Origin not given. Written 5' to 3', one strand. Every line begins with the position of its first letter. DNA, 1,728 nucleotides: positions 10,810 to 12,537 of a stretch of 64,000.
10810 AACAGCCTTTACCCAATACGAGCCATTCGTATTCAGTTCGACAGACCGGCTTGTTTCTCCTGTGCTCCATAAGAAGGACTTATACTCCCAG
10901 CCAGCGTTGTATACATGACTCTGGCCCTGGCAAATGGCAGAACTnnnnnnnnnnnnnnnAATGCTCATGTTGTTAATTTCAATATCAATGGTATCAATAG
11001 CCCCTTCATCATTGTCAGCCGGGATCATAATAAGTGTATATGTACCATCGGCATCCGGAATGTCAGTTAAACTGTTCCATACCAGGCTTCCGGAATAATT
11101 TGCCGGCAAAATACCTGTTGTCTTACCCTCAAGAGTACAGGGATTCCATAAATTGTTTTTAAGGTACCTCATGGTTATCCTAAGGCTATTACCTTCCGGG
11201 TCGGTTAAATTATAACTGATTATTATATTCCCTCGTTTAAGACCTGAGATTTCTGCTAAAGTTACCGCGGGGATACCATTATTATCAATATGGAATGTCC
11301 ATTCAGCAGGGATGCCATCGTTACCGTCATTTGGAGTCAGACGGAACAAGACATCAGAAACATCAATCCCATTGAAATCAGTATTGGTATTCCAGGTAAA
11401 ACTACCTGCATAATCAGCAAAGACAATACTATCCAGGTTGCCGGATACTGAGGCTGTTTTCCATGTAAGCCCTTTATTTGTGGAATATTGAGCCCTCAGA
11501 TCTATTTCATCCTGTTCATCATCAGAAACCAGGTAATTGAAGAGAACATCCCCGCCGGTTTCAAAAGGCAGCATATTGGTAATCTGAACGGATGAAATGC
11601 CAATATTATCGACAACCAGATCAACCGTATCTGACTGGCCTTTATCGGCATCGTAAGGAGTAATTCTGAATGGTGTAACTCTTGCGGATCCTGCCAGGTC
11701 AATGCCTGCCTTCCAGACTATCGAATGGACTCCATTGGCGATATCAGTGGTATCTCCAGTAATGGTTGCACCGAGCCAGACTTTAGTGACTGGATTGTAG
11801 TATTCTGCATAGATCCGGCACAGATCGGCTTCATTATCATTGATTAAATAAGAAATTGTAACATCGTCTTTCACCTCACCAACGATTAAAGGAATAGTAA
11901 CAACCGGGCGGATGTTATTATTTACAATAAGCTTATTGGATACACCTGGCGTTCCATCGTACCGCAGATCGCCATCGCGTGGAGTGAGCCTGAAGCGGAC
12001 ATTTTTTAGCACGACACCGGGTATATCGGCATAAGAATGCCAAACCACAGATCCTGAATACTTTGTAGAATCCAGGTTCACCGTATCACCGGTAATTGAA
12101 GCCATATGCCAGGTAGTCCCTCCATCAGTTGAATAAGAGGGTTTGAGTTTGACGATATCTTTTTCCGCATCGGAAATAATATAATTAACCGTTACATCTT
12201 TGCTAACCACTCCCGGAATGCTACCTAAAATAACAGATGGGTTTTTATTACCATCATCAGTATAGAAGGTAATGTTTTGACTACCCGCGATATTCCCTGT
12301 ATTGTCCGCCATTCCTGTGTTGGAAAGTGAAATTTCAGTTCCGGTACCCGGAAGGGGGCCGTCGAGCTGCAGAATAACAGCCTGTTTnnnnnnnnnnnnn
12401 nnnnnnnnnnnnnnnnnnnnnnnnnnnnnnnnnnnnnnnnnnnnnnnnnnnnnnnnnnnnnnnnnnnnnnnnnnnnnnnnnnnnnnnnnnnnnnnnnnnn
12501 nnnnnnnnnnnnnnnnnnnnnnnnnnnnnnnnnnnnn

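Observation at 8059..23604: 15.5-kb single gene encoding a 5,181-aa T9SS cargo with an unusual domain mosaic and no recognisable catalytic domain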

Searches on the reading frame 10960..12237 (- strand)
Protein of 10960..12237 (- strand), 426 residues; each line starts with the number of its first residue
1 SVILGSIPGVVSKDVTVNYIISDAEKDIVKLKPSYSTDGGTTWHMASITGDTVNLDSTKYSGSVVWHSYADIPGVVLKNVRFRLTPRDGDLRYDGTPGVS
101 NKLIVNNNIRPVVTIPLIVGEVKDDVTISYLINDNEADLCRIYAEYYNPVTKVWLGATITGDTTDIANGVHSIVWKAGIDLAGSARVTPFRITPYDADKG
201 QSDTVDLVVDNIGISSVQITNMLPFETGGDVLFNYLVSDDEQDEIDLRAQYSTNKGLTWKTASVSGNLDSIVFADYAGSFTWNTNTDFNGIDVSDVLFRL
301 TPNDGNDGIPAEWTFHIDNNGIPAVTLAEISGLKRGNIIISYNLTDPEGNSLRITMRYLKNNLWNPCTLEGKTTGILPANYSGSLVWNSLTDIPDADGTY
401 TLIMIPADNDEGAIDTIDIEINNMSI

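Call 46: search_protein_representatives(protein=window:10960-12237:-)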
Query: 426 residues. Proteins with E-value up to 0.001 (for the whole library): 660; up to 1e-10: 394; up to 1e-30: 177. The best 150 are listed.
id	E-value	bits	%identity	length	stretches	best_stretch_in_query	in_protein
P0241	1.2e-277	936.8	39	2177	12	2-351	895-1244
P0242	2.5e-256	866.6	36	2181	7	14-412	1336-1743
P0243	3.6e-252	852.9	37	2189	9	4-358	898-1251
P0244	1.4e-243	824.6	37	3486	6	1-423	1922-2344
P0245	1.1e-234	795.3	37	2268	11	12-395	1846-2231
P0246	2.5e-213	725.0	31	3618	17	9-424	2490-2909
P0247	1.5e-180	616.9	32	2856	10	63-423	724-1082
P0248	1.3e-158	544.7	38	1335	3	4-398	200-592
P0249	8.3e-158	542.0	32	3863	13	7-396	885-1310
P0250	1.5e-157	541.1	37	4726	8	5-413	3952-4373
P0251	2.7e-157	540.4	35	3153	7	105-417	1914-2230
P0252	2.4e-154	530.7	33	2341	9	63-395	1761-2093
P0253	3.3e-147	507.1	38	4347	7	10-405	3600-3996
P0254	4.4e-146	503.4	32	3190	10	168-423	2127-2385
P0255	1.3e-142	492.0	36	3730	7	3-421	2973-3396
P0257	1.4e-127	442.4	50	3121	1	2-425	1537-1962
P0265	1.9e-117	409.1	46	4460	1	1-424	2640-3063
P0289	2.0e-83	297.0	28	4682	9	17-349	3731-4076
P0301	3.9e-73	263.1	28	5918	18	6-358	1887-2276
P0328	3.2e-61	223.8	29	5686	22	2-393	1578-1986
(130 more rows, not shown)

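Call 50: list_cluster_members(proteins=[P0257, P0265, P0250, P0253, P0244, P0241, P0246, P0301, P0328, P0289])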
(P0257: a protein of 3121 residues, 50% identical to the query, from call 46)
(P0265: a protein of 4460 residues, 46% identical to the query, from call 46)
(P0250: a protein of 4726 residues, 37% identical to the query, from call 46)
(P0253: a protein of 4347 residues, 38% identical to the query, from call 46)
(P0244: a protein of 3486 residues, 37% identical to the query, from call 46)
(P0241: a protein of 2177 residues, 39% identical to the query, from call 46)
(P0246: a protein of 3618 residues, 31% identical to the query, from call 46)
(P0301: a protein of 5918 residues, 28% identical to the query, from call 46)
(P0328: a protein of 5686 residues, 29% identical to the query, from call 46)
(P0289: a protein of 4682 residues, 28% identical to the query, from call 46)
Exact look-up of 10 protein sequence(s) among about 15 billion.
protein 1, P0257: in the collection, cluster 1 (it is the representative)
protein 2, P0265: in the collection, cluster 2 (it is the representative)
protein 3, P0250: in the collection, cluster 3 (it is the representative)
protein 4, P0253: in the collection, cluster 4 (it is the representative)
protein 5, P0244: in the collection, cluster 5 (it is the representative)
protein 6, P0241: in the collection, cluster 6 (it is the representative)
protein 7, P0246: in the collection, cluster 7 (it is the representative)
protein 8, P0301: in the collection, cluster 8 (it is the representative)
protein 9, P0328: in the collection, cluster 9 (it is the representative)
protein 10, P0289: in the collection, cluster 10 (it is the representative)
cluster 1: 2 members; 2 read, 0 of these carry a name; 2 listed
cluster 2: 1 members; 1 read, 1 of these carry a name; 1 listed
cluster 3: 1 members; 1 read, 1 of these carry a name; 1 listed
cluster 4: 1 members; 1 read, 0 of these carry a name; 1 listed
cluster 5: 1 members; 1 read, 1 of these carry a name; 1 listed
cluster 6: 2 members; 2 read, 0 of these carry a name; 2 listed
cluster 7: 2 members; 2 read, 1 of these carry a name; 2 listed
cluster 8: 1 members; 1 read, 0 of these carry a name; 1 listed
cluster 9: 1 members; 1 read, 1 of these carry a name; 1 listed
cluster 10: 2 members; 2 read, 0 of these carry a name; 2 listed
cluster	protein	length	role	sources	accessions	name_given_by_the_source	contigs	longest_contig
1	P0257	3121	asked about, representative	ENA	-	-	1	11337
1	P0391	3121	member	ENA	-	-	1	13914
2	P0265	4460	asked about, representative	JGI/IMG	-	hypothetical protein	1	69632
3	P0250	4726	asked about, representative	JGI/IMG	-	N-acetylneuraminic acid mutarotase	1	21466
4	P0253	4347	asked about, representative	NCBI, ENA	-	-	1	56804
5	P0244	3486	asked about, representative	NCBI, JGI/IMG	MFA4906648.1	MAG: right-handed parallel beta-helix repeat-containing protein [archaeon]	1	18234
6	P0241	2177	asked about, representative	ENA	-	-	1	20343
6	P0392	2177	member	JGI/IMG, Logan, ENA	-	-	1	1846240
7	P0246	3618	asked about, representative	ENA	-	-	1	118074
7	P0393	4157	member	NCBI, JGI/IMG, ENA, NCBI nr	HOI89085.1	MAG TPA: hypothetical protein PLK28_01080 [Candidatus Rifleibacterium sp.] | hypothetical protein [Candidatus Rifleibacterium sp.]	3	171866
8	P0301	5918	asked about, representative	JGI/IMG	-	-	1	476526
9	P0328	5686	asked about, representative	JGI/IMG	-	hypothetical protein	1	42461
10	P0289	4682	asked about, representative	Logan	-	-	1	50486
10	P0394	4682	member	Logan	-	-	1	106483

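Call 51: find_encoding_contigs(protein=P0265, flank=10000, max_places=3)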
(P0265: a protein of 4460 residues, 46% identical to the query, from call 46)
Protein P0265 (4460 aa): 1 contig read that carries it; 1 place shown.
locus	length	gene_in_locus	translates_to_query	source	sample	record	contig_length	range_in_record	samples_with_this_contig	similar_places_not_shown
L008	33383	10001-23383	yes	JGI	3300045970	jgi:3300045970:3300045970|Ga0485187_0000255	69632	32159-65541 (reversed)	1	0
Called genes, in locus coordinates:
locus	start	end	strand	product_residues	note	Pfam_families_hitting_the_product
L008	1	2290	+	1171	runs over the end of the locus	PF26921:DUF8276, PF12419:DUF3670, PF00176:SNF2-rel_dom, PF04851:ResIII, PF00271:Helicase_C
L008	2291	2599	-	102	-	PF01909:NTP_transf_2, PF18765:Polbeta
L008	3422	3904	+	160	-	PF09413:DUF2007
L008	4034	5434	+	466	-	PF03572:Peptidase_S41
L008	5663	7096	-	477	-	PF00324:AA_permease, PF13520:AA_permease_2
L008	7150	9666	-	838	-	PF07719:TPR_2 (faint), PF13181:TPR_8 (faint), PF13374:TPR_10 (faint), PF13424:TPR_12 (faint), PF13428:TPR_14 (faint), PF10602:RPN7 (weak), PF00515:TPR_1 (weak), PF07228:SpoIIE, +3 more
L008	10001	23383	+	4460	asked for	PF13385:Laminin_G_3, PF15780:ASH (faint), PF22066:Cep192_D8 (faint), PF13229:Beta_helix, PF00059:Lectin_C (weak), PF13385:Laminin_G_3, PF22544:HYDIN_VesB_CFA65-like_Ig (weak), PF13229:Beta_helix, +2 more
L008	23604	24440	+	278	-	PF00756:Esterase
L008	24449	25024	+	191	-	-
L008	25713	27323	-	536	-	PF00733:Asn_synthase (faint)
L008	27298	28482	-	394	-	PF13439:Glyco_transf_4, PF13579:Glyco_trans_4_4, PF20706:GT4-conflict, PF00534:Glycos_transf_1, PF13692:Glyco_trans_1_4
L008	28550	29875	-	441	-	PF01943:Polysacc_synt (weak), PF13440:Polysacc_synt_3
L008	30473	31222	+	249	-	PF12811:BaxI_1, PF01027:Bax1-I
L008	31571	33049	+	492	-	PF00266:Aminotran_5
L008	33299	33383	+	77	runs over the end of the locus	-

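Call 52: find_encoding_contigs(protein=P0257, flank=10000, max_places=3)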
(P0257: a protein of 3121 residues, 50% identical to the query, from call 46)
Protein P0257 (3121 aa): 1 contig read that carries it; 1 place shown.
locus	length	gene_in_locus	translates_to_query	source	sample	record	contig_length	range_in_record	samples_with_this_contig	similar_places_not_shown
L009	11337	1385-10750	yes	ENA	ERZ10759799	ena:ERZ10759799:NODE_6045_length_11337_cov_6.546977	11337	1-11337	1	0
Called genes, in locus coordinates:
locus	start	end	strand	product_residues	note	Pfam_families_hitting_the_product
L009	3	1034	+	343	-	?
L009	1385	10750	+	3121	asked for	PF09603:Fib_succ_major, PF26707:DUF8237 (faint), PF07610:DUF1573 (faint), PF15780:ASH (faint), PF09603:Fib_succ_major, PF13229:Beta_helix, PF13517:FG-GAP_3, PF18962:Por_Secre_tail, +3 more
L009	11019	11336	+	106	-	?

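Call 63: predict_structure(alignment_id=A2)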
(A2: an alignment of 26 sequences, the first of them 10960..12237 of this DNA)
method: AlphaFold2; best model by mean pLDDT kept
length: 426 residues; sequences in the alignment: 26
mean_pLDDT: 94.5   pTM: 0.71
mean pLDDT of the five models: 94.5, 94.4, 94.3, 94.0, 93.4
residues with pLDDT >= 90: 371; 70-90: 54; 50-70: 1; < 50: 0
segments of 3 or more residues with pLDDT < 50: none
pLDDT, mean of each block of 10 residues (from residue 1): 95 96 93 97 97 95 97 92 93 91 94 94 96 93 95 96 97 97 93 95 96 94 85 95 96 95 97 96 92 92 96 90 94 96 92 97 97 95 97 96 94 96 89
secondary structure, 60 per line:
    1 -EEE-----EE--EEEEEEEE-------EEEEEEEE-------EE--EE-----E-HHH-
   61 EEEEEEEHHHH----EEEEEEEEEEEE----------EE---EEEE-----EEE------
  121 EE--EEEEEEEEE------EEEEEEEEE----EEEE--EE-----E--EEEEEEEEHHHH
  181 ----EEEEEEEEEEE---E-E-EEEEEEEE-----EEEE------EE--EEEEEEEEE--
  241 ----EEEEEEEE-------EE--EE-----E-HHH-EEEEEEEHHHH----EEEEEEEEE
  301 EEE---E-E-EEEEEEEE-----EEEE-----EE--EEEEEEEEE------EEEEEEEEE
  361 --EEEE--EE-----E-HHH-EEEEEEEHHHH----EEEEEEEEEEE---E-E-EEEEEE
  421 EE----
elements in order: E2-4 E14-21 E29-36 E61-67 H68-71 E76-87 E103-106 E112-114 E125-133 E140-148 E153-156 E169-176 H177-180 E185-195 E203-210 E216-219 E230-238 E245-252 E277-283 H284-287 E292-303 E311-318 E324-327 E337-345 E352-360 E363-366 E382-388 H389-392 E397-407 E415-422

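Call 66: fold_search(model_id=the predicted structure, library=pdb)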
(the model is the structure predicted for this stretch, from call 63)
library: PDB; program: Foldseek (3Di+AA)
matches with E <= 10: 2000; with E <= 0.001: 305
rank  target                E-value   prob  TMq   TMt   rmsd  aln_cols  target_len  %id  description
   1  5i99                  3.6e-12  1.00  0.24  0.26  33.8       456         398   11  Crystal structure of mouse CNTN3 Ig5-Fn2 domains (released 2016-08-31)
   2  7s62                  7.2e-12  1.00  0.32  0.15  13.4       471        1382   10  Locally refined protomer structure of native-form oocyte/egg Alpha-2-Macroglobulin (A2Moo) tetramer (released 2022-01-05)
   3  8ayh_C                3.1e-11  1.00  0.22  0.16  17.5       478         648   10  Structure of Complement C5 in Complex with small molecule inhibitor and CVF (released 2022-12-21)
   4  8cml_E                5.8e-11  1.00  0.21  0.15  17.7       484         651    8  Cryo-EM structure of complement C5 in complex with nanobodies UNbC5-1 and UNbC5-2 (released 2023-09-27)
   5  9fx2                  9.1e-11  1.00  0.33  0.17  12.0       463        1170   10  Structure of methylamine activated CD109 (released 2025-03-19)
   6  9u5z_E                2.1e-10  1.00  0.20  0.09  18.2       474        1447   10  C3 convertases zymogen C4b2 in activation state (released 2026-01-14)
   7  8uin_A                2.3e-10  1.00  0.33  0.25  13.3       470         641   10  Structure of the C3bBb-albicin complex (released 2024-05-08)
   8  4e0s_A                2.4e-10  1.00  0.21  0.09  17.8       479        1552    9  Crystal Structure of C5b-6 (released 2012-04-18)
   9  7s64_A                2.8e-10  1.00  0.31  0.15  13.3       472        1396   10  Intermediate-form oocyte/egg Alpha-2-Macroglobulin (A2Moo) tetramer (released 2022-01-05)
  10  4rtd                  4.4e-10  1.00  0.22  0.11  27.3       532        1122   10  Escherichia coli alpha-2-macroglobulin activated by porcine elastase (released 2015-07-15)
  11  4ofy_D                4.6e-10  1.00  0.27  0.28  37.4       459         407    9  Crystal Structure of the Complex of SYG-1 D1-D2 and SYG-2 D1-D4 (released 2014-02-19)
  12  8k3j_A                5.6e-10  1.00  0.25  0.20  19.9       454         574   10  Structure of human CNTN2 immunoglobulin domains 1-6 homo-dimer (released 2024-07-17)
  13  9ba5_A                5.6e-10  1.00  0.18  0.15  31.4       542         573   11  Cross-linked Contactin 2 Ig1-Ig6 (released 2024-07-17)
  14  6h04_A                5.9e-10  1.00  0.21  0.11  17.9       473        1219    9  Closed conformation of the Membrane Attack Complex (released 2018-12-19)
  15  7ad6_B                6.2e-10  1.00  0.22  0.16  17.5       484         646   10  Crystal structure of human complement C5 in complex with the K92 bovine knob domain peptide. (released 2021-03-10)
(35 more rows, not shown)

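Call 79: search_protein_families(library=pfam, proteins=[P0257, P0265], max_evalue=0.001)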
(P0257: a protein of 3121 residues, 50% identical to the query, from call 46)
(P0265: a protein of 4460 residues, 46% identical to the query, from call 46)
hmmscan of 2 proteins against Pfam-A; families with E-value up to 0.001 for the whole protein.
P0257 (3121 aa): 11 families
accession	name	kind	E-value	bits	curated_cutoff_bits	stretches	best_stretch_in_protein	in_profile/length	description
PF09603.15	Fib_succ_major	-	1.9e-80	270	33.9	2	36-232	1-187/187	Fibrobacter succinogenes major domain (Fib_succ_major)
PF13517.12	FG-GAP_3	-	6.8e-17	62.3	26.9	3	1270-1331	1-60/61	FG-GAP-like repeat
PF13229.12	Beta_helix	-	8.1e-16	58.5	25.9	3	918-1044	2-124/158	Right handed beta helix region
PF15780.11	ASH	-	3.7e-12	46.7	27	2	581-662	13-96/98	Abnormal spindle-like microcephaly-assoc'd, ASPM-SPD-2-Hydin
PF18962.6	Por_Secre_tail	-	1.1e-09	38.8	27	1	3052-3119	2-74/75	Secretion system C-terminal sorting domain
PF22544.2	HYDIN_VesB_CFA65-like_Ig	-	1.2e-08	35.5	25.5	0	588-670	16-99/100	HYDIN/CFA65/VesB-like, Ig-like domain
PF07610.17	DUF1573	-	1.7e-08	34.8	26.1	0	580-662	6-89/98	Protein of unknown function (DUF1573)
PF22352.2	K319L-like_PKD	-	7.8e-08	32.7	27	0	2386-2421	48-83/84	K319L-like, PKD domain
PF22073.2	Cep192_D4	-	2.2e-07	31.5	35.5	0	245-331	3-95/112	Cep192 domain 4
PF24507.1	Ig_CFAP65_4th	-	7.1e-06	26.8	27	0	596-654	1-60/76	CFAP65, fourth Ig-like domain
PF12371.14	TMEM131_like_N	-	0.00074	20.1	28.8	0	254-328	9-82/84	Transmembrane protein 131-like N-terminal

P0265 (4460 aa): 12 families
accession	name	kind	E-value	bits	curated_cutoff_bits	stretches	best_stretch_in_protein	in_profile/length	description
PF13385.13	Laminin_G_3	-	1.2e-51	175.3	27.6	3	1437-1602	12-151/151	Concanavalin A-like lectin/glucanases superfamily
PF13229.12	Beta_helix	-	1.9e-35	122.3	25.9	4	541-679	2-149/158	Right handed beta helix region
PF22544.2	HYDIN_VesB_CFA65-like_Ig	-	8.9e-21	74.4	25.5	2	1919-2009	8-100/100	HYDIN/CFA65/VesB-like, Ig-like domain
PF15780.11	ASH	-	1.1e-11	45.2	27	1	1919-1991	12-87/98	Abnormal spindle-like microcephaly-assoc'd, ASPM-SPD-2-Hydin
PF05048.19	NosD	-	2.3e-09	37.5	23.6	1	515-604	79-173/212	Periplasmic copper-binding protein (NosD)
PF24507.1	Ig_CFAP65_4th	-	7.1e-09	36.4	27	0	1936-2010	2-76/76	CFAP65, fourth Ig-like domain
PF22073.2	Cep192_D4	-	2.2e-07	31.5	35.5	1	1919-2008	9-109/112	Cep192 domain 4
PF22066.2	Cep192_D8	-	3.2e-06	27.7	33.5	0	1918-2005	10-97/101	Cep192 domain 8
PF00059.27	Lectin_C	-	4.6e-06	27.8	22.6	1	1177-1253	18-96/107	Lectin C-type domain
PF00041.27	fn3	-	0.00013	22.5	25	0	1634-1711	13-83/84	Fibronectin type III domain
PF18962.6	Por_Secre_tail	-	0.00039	21.1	27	1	4380-4458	1-74/75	Secretion system C-terminal sorting domain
PF13205.12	Big_5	-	0.00084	20.5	23.6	1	2541-2626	11-97/105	Bacterial Ig-like domain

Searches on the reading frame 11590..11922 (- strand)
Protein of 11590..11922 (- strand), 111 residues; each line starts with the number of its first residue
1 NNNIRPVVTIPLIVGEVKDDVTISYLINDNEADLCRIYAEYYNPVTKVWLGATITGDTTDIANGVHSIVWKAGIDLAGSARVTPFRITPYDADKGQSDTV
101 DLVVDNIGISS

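Call 19: search_protein_families(library=pfam, proteins=[window:11590-11922:-], max_evalue=1)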
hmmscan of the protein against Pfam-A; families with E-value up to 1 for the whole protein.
seq(111 aa): 1 family
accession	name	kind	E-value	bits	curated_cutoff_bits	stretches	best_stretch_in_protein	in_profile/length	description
PF16225.10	DUF4884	-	0.18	12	30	1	19-63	3-43/49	Domain of unknown function (DUF4884)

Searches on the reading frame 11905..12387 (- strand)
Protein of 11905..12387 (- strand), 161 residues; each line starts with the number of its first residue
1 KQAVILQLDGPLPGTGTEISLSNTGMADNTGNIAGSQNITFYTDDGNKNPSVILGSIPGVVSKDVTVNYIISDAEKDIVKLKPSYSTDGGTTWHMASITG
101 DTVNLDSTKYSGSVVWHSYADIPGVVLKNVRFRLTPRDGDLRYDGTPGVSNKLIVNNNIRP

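Call 19: search_protein_families(library=pfam, proteins=[window:11905-12387:-], max_evalue=1)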
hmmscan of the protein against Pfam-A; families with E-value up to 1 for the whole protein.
seq(161 aa): 3 families
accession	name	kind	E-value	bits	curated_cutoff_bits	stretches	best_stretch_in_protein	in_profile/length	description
PF02012.26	BNR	-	0.022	15.1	27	1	85-94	2-11/12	BNR/Asp-box repeat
PF06714.17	Gp5_OB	-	0.045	14.4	25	1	20-73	33-84/144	Gp5 N-terminal OB domain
PF21471.3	Reelin_subrepeat-B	-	0.11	12.8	27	1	78-111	59-84/127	Reelin subrepeat B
